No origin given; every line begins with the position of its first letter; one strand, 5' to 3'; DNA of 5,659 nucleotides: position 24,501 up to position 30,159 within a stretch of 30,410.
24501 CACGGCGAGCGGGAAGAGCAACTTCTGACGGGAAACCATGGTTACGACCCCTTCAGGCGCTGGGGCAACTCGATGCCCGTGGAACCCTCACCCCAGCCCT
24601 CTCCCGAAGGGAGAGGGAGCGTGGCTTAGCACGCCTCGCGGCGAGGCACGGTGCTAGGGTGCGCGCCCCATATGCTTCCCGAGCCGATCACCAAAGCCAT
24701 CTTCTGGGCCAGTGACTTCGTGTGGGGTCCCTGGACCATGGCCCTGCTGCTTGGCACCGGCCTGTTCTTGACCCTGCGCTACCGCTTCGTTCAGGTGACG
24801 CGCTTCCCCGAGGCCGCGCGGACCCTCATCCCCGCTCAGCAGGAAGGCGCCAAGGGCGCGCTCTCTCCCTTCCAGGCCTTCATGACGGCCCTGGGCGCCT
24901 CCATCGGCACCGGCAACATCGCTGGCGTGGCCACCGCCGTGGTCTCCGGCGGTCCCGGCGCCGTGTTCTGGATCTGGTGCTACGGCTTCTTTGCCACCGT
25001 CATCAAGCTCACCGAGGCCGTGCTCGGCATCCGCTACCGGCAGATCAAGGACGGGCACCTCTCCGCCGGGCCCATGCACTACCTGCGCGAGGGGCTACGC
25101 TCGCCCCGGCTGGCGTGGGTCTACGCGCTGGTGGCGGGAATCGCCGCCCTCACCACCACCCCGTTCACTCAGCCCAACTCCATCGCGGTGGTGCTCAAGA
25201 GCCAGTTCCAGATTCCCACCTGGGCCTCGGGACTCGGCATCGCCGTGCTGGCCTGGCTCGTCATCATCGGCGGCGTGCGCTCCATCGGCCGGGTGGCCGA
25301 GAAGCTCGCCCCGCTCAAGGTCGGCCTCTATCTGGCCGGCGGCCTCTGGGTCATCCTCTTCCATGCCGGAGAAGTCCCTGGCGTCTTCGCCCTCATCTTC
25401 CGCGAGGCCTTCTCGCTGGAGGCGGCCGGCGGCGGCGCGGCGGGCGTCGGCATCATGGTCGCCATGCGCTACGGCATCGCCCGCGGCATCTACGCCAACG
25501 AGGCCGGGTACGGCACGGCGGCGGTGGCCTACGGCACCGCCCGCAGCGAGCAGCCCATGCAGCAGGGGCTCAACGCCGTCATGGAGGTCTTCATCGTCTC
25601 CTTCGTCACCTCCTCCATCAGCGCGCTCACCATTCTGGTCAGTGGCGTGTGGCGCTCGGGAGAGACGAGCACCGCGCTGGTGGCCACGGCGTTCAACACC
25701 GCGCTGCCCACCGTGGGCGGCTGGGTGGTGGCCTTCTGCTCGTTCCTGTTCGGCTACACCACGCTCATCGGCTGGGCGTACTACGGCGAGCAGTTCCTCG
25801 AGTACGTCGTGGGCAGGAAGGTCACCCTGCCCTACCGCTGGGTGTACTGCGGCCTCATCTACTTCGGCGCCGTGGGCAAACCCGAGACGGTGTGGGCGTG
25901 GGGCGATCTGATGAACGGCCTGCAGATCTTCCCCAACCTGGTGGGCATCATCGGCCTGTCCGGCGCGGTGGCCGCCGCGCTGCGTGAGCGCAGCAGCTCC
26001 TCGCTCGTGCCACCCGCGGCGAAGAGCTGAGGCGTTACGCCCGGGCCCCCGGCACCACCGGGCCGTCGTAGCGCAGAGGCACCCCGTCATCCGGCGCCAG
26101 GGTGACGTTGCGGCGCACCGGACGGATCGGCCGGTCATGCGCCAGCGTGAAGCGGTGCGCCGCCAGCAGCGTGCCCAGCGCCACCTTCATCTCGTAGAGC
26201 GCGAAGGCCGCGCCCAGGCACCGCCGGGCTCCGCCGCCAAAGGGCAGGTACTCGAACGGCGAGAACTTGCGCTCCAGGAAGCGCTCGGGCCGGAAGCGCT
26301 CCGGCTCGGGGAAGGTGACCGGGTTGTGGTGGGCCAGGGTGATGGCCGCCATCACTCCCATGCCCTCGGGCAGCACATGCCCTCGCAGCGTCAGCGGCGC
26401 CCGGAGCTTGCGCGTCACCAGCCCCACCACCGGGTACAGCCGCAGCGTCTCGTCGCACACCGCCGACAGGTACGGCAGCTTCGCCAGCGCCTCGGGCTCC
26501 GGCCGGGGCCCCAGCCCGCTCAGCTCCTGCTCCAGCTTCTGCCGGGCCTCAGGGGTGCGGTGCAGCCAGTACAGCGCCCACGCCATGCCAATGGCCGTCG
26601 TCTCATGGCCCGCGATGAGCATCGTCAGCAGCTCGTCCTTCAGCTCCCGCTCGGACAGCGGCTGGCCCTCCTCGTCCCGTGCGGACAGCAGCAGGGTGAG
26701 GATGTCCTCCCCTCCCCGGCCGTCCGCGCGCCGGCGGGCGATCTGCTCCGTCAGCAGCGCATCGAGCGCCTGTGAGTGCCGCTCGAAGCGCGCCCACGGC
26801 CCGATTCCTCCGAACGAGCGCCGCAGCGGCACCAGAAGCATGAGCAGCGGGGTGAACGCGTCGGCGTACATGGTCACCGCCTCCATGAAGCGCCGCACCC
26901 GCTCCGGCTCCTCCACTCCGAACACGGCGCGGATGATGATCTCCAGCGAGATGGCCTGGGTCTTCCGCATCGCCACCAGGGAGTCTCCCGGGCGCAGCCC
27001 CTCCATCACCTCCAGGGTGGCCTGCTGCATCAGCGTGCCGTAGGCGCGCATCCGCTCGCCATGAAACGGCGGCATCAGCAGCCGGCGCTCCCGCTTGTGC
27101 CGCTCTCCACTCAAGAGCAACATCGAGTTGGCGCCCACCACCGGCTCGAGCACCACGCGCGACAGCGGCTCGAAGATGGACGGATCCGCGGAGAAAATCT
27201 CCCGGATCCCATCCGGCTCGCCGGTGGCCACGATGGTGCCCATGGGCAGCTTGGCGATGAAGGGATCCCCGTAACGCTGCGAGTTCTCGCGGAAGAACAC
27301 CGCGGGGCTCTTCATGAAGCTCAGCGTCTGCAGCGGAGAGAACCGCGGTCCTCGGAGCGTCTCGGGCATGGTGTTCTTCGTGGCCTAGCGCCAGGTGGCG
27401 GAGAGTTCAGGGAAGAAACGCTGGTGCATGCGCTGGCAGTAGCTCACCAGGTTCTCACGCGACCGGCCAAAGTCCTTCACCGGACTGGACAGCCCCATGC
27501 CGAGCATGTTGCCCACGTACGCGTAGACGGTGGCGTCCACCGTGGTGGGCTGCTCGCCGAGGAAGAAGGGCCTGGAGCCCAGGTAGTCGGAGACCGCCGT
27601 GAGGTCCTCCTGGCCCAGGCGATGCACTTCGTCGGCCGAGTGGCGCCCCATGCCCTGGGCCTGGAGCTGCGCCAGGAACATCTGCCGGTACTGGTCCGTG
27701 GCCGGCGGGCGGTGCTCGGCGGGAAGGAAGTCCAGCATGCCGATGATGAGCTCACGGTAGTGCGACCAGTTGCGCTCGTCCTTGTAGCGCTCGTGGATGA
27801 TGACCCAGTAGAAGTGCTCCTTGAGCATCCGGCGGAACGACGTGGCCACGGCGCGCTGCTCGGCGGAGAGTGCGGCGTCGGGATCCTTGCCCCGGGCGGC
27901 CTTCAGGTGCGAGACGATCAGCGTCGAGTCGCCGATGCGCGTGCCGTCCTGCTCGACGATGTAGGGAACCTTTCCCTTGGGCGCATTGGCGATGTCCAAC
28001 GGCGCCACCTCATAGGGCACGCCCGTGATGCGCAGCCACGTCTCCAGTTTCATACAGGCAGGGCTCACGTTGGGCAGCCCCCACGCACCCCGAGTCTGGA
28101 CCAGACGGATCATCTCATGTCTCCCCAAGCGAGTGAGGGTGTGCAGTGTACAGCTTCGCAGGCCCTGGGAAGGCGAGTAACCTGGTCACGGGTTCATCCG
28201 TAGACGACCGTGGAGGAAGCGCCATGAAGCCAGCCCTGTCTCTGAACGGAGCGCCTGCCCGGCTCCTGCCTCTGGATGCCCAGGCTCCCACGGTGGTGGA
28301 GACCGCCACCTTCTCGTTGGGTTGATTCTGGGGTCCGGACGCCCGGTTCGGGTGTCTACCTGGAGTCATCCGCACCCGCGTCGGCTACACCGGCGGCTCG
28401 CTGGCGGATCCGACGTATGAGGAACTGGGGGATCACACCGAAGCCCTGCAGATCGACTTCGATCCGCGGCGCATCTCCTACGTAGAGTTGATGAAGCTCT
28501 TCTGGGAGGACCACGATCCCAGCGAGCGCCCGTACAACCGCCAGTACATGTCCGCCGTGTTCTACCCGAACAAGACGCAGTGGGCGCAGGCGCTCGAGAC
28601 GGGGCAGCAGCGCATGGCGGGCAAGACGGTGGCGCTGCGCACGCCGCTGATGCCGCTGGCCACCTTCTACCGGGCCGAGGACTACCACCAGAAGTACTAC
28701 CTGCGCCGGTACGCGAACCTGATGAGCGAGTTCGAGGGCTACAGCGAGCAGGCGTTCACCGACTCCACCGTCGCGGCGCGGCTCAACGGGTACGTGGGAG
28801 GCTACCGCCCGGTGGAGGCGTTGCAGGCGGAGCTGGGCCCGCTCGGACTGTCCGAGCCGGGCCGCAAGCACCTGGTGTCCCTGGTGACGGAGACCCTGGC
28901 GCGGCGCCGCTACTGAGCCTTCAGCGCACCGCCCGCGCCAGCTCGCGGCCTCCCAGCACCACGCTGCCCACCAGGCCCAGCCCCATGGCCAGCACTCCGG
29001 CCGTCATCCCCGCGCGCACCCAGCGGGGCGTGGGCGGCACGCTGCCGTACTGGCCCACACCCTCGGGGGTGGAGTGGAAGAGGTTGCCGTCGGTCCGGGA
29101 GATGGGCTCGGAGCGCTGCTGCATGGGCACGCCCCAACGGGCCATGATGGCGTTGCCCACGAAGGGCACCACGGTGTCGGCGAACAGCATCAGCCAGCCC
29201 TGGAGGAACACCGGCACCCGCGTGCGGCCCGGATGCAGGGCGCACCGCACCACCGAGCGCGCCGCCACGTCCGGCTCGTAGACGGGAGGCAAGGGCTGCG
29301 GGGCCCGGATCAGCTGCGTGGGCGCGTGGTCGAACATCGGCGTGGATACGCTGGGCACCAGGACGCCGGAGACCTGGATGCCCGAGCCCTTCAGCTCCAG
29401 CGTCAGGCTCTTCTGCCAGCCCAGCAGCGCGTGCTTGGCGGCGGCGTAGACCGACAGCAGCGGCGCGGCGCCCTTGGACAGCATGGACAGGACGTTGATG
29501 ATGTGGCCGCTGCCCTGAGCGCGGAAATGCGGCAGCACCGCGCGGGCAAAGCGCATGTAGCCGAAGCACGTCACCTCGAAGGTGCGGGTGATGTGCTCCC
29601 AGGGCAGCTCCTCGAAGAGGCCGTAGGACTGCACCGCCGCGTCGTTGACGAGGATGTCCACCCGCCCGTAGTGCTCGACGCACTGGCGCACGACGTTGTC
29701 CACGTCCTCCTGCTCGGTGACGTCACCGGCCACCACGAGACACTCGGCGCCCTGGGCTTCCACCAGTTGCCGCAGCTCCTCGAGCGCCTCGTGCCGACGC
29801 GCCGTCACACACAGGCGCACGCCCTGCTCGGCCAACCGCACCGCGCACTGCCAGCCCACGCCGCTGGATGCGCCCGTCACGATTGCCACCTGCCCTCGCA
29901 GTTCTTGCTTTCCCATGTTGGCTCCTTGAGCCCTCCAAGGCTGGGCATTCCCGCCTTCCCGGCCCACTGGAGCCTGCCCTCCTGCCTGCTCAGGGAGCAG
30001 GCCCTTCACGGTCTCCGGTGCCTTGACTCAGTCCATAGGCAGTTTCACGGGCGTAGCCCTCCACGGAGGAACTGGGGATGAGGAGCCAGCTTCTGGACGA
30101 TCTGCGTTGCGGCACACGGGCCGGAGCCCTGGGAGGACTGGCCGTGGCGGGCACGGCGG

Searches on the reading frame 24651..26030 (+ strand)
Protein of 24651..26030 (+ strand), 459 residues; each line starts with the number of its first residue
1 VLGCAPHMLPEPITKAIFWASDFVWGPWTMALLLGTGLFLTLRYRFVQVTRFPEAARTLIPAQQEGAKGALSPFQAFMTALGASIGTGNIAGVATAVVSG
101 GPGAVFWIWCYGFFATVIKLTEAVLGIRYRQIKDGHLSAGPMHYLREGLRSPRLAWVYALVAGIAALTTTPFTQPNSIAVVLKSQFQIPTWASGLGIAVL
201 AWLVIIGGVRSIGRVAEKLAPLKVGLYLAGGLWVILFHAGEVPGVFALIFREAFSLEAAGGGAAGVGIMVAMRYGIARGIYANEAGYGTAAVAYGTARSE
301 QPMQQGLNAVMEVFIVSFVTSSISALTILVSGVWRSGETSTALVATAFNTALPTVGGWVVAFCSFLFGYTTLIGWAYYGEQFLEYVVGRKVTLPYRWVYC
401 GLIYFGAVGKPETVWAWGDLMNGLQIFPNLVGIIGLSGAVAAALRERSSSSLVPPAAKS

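Call 29: search_protein_families(library=pfam, proteins=[window:24651-26030:+], max_evalue=0.001)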
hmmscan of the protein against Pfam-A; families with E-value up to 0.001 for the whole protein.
window:24651-26030:+ (459 aa): 1 family
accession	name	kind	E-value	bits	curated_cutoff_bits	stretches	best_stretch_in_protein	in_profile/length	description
PF01235.23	Na_Ala_symp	-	5.8e-107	358.8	24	1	63-446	5-378/392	Sodium:alanine symporter family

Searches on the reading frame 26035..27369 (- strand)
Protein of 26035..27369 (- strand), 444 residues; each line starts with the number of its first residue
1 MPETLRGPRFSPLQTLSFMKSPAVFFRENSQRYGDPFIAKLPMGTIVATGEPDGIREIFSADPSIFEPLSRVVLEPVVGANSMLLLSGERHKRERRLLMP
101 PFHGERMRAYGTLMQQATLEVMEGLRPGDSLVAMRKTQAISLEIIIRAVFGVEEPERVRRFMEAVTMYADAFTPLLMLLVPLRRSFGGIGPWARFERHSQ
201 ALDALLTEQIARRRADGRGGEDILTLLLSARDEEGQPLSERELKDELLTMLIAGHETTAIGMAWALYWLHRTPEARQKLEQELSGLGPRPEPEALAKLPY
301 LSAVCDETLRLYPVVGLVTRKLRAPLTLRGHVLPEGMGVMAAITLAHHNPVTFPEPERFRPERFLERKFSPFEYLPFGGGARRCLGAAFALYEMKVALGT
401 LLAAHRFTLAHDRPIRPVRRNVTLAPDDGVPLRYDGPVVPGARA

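Call 29: search_protein_families(library=pfam, proteins=[window:26035-27369:-], max_evalue=0.001)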
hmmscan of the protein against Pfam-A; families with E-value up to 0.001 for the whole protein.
window:26035-27369:- (444 aa): 1 family
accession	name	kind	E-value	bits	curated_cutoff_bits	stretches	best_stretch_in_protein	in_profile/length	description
PF00067.27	p450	-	8.2e-76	256.1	22.8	1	6-421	6-448/462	Cytochrome P450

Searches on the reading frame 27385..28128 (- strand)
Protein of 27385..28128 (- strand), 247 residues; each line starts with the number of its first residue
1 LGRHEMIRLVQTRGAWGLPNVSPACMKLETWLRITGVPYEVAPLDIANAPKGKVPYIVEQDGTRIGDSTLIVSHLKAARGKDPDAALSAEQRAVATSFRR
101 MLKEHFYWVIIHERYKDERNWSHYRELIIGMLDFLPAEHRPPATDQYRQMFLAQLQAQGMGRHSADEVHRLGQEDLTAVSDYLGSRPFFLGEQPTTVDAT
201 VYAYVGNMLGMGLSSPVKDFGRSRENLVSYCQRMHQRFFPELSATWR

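Call 29: search_protein_families(library=pfam, proteins=[window:27385-28128:-], max_evalue=0.001)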
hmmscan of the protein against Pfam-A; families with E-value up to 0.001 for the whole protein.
window:27385-28128:- (247 aa): 6 families
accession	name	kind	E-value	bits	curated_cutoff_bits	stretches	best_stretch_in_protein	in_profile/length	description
PF17172.10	GST_N_4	-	8.1e-26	91.1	30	1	23-120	1-99/99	Glutathione S-transferase N-terminal domain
PF17171.9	GST_C_6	-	2.1e-17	63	28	1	173-234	2-64/64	Glutathione S-transferase, C-terminal domain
PF10568.15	Tom37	-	2.7e-13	50.8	25.1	1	25-126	1-104/124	Outer mitochondrial membrane transport complex protein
PF13417.12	GST_N_3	-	1.1e-07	32.5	22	1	21-80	6-72/75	Glutathione S-transferase, N-terminal domain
PF13409.12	GST_N_2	-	6.4e-06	27.1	25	1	22-76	2-68/70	Glutathione S-transferase, N-terminal domain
PF13410.11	GST_C_2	-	0.0001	22.7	24.9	1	173-208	12-47/69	Glutathione S-transferase, C-terminal domain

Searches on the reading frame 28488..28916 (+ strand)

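Call 78: search_protein_families(library=pfam, proteins=[window:28488-28916:+], max_evalue=0.001)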
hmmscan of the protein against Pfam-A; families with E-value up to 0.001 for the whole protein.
window:28488-28916:+ (142 aa): 2 families
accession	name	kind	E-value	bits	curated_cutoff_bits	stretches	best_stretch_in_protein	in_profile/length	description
PF01625.27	PMSR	-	2.6e-11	44.4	23.7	1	2-74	68-147/153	Peptide methionine sulfoxide reductase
PF20939.2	MsrA_helical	-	8.3e-08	32.3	23.7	1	90-123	7-40/51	Selenoprotein methionine sulfoxide reductase A, helical domain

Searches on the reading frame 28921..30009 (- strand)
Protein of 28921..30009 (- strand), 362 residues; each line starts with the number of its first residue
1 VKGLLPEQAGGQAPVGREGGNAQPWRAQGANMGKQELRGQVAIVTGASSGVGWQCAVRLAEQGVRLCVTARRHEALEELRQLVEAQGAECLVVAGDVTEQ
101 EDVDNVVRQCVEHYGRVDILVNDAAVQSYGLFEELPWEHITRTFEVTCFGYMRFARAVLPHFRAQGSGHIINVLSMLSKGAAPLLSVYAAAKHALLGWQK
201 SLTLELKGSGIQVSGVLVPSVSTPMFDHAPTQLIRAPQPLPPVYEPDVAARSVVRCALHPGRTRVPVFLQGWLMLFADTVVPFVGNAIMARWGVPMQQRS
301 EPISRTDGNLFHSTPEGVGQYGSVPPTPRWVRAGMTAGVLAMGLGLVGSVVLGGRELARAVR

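Call 29: search_protein_families(library=pfam, proteins=[window:28921-30009:-], max_evalue=0.001)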
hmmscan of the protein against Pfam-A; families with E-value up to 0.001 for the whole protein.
window:28921-30009:- (362 aa): 4 families
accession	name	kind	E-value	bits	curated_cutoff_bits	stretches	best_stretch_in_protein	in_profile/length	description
PF00106.31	adh_short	-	9.3e-49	166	26.6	1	40-229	1-190/195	short chain dehydrogenase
PF13561.12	adh_short_C2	-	7.7e-39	134.1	27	1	46-230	1-185/236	Enoyl-(Acyl carrier protein) reductase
PF08659.16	KR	-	1.6e-10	41.6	22.6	1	42-192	3-153/180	KR domain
PF01370.27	Epimerase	-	0.00046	20.1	20.9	1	43-147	2-95/240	NAD dependent epimerase/dehydratase family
